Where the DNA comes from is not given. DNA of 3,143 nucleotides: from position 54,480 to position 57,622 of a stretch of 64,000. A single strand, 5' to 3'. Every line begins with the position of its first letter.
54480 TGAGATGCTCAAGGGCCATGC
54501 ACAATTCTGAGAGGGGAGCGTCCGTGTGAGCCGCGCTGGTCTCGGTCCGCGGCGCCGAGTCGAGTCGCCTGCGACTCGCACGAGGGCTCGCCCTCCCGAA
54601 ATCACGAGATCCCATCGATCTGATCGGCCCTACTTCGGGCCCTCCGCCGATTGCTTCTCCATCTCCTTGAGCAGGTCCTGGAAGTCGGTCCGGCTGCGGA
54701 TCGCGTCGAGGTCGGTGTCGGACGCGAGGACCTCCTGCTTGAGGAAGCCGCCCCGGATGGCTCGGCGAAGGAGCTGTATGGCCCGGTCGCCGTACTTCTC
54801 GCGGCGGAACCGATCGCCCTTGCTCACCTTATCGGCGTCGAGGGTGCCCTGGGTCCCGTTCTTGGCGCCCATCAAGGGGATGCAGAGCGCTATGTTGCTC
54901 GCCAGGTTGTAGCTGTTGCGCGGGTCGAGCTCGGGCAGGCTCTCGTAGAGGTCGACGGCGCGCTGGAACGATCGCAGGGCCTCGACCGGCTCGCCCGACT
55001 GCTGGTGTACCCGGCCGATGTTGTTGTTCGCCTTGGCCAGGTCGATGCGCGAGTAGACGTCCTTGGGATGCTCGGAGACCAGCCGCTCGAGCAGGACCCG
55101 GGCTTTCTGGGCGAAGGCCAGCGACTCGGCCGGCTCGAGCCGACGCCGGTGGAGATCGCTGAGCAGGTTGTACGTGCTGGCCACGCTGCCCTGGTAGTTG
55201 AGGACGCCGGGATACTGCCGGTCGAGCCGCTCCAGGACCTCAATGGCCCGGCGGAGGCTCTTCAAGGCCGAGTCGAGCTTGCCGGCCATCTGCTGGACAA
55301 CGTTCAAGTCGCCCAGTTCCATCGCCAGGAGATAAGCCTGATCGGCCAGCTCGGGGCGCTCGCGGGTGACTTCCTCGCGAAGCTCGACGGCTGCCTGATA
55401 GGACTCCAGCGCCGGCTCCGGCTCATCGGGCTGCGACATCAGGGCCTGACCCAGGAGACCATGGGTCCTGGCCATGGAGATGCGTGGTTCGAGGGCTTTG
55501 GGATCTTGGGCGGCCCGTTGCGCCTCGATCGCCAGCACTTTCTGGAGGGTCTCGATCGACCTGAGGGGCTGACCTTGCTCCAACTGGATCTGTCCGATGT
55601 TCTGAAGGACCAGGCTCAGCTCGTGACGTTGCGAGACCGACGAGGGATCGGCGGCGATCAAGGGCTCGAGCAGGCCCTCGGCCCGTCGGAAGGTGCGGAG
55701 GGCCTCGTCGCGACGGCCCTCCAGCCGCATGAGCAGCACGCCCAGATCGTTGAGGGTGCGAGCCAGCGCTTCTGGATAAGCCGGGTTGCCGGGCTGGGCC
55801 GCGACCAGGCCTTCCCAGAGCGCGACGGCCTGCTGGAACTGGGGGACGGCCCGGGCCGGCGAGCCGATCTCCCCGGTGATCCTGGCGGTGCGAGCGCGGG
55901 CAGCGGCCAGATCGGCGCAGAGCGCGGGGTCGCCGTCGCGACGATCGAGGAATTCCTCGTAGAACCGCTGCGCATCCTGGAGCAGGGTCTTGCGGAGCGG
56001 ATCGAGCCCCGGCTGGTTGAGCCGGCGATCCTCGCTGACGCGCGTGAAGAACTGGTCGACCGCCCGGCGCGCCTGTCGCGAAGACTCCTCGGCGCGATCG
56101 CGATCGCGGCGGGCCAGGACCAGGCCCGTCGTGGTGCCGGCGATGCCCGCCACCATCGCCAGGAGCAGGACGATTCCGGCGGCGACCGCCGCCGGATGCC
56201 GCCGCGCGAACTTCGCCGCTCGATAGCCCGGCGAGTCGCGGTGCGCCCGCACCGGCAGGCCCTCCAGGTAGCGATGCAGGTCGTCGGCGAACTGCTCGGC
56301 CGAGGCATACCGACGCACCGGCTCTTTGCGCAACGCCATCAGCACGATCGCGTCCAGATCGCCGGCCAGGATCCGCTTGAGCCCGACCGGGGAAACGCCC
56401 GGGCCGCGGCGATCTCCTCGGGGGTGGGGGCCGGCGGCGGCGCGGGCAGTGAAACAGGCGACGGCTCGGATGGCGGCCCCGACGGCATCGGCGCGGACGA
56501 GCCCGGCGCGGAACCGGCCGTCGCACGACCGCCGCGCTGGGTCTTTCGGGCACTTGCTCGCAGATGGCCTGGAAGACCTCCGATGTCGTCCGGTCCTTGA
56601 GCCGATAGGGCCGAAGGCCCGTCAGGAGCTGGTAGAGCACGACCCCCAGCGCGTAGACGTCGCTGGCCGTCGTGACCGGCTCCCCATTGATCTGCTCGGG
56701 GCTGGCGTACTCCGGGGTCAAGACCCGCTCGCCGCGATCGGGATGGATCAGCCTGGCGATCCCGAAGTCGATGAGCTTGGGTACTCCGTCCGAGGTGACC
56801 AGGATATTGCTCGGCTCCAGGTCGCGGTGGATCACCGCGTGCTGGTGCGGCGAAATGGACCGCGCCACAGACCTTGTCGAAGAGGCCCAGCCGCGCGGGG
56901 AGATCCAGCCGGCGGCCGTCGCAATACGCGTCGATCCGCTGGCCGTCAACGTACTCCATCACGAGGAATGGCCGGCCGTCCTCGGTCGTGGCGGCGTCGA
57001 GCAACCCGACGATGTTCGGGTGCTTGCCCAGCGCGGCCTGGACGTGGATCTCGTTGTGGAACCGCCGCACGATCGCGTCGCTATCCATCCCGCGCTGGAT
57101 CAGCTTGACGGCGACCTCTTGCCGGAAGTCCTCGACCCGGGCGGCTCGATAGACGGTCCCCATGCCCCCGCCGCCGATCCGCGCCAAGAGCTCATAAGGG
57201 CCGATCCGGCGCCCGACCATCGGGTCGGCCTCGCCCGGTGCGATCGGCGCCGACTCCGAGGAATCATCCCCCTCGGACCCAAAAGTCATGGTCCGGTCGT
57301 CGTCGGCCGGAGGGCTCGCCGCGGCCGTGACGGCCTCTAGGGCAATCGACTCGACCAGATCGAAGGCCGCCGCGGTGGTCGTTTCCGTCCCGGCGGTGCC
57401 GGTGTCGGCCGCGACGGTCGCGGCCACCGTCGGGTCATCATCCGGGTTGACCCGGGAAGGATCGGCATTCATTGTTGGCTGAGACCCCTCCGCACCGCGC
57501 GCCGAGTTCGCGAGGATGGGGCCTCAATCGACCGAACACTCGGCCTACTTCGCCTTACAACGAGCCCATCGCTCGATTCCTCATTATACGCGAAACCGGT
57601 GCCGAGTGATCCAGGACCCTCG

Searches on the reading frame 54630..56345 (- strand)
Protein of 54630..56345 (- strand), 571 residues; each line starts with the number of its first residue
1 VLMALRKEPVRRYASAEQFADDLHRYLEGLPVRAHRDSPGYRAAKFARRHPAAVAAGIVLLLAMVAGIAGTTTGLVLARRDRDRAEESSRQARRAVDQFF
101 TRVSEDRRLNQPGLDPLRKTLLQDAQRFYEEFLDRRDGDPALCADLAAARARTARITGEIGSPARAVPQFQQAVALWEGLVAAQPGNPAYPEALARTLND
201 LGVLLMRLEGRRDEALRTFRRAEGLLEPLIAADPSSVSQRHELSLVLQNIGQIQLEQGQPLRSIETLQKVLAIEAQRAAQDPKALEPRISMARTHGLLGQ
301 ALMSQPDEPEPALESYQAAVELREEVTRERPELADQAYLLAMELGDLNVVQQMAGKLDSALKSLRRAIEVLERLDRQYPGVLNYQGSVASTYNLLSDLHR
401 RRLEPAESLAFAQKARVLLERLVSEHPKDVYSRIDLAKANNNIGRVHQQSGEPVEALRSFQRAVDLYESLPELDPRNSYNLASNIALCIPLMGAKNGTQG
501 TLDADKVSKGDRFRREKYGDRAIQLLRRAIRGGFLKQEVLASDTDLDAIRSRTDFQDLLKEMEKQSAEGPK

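Call 33: search_protein_families(library=pfam, proteins=[window:54630-56345:-], max_evalue=0.001)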
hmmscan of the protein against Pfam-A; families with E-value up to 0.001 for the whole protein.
window:54630-56345:- (571 aa): 11 families
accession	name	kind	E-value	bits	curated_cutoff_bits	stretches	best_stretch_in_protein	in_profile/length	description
PF13424.12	TPR_12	-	3.1e-20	72.6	30.1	2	388-469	2-77/77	Tetratricopeptide repeat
PF00515.34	TPR_1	-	1.1e-13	50.8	27.8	0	437-468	1-32/34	Tetratricopeptide repeat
PF07719.23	TPR_2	-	4.3e-13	48.7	27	1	437-468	1-32/34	Tetratricopeptide repeat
PF13181.12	TPR_8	-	4.3e-10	39.4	25.7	0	247-275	4-32/34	Tetratricopeptide repeat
PF13174.12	TPR_6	-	1e-07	32.6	26.3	0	247-271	3-27/33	Tetratricopeptide repeat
PF13374.12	TPR_10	-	1.1e-07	32.1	27.5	0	441-469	6-34/42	Tetratricopeptide repeat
PF13428.12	TPR_14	-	1.5e-06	28.7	23.5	0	352-380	5-33/44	Tetratricopeptide repeat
PF13176.12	TPR_7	-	1.2e-05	25.5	27.9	0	442-469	4-31/36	Tetratricopeptide repeat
PF14559.12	TPR_19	-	3e-05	24.7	25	0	413-444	8-39/68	Tetratricopeptide repeat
PF13414.12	TPR_11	-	0.00018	21.5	26.8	0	355-369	8-22/42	TPR repeat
PF22316.2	ABhydrolase-like_N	-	0.00093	19.5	27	0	520-564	54-100/106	A/B hydrolase-like, N-terminal domain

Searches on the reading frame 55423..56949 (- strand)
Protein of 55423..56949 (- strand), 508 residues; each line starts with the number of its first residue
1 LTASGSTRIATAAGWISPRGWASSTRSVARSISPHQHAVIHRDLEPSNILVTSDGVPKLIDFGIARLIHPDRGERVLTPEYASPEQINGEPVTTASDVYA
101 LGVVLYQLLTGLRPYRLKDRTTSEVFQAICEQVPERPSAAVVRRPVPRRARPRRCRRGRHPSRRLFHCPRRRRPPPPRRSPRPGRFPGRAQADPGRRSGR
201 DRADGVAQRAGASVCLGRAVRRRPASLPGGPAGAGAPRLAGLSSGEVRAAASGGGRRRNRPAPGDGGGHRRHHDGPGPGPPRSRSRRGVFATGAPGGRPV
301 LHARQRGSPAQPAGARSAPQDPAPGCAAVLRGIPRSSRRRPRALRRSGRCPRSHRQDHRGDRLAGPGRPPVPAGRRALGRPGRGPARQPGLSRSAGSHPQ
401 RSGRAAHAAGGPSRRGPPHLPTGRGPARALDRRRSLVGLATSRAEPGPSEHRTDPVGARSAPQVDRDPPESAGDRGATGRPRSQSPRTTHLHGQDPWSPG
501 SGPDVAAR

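Call 60: search_protein_families(library=pfam, proteins=[window:55423-56949:-], max_evalue=0.001)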
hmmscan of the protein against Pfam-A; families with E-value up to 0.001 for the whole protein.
window:55423-56949:- (508 aa): 2 families
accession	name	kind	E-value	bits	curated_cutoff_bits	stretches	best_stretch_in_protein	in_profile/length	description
PF00069.31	Pkinase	-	1.4e-25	90.7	31.7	1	17-123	96-205/263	Protein kinase domain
PF07714.23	PK_Tyr_Ser-Thr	-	9.8e-16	58.3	23.1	1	35-130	119-218/258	Protein tyrosine and serine/threonine kinase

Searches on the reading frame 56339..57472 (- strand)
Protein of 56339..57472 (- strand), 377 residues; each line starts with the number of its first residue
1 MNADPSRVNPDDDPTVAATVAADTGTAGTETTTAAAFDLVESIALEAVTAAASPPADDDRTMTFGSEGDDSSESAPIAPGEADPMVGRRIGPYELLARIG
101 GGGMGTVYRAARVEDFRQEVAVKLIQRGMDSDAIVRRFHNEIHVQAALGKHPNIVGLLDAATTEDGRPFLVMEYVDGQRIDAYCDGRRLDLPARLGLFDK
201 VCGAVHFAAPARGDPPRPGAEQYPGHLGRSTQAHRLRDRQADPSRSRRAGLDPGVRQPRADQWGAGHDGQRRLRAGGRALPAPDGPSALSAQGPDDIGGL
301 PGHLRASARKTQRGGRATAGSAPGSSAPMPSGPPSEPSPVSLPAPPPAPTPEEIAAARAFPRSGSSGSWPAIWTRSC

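Call 33: search_protein_families(library=pfam, proteins=[window:56339-57472:-], max_evalue=0.001)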
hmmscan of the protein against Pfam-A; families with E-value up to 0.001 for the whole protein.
window:56339-57472:- (377 aa): 2 families
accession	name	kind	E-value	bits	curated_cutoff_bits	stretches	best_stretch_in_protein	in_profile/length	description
PF00069.31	Pkinase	-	1.4e-11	44.8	31.7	1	93-184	1-89/263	Protein kinase domain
PF07714.23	PK_Tyr_Ser-Thr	-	1.2e-09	38.4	23.1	1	95-205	3-115/258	Protein tyrosine and serine/threonine kinase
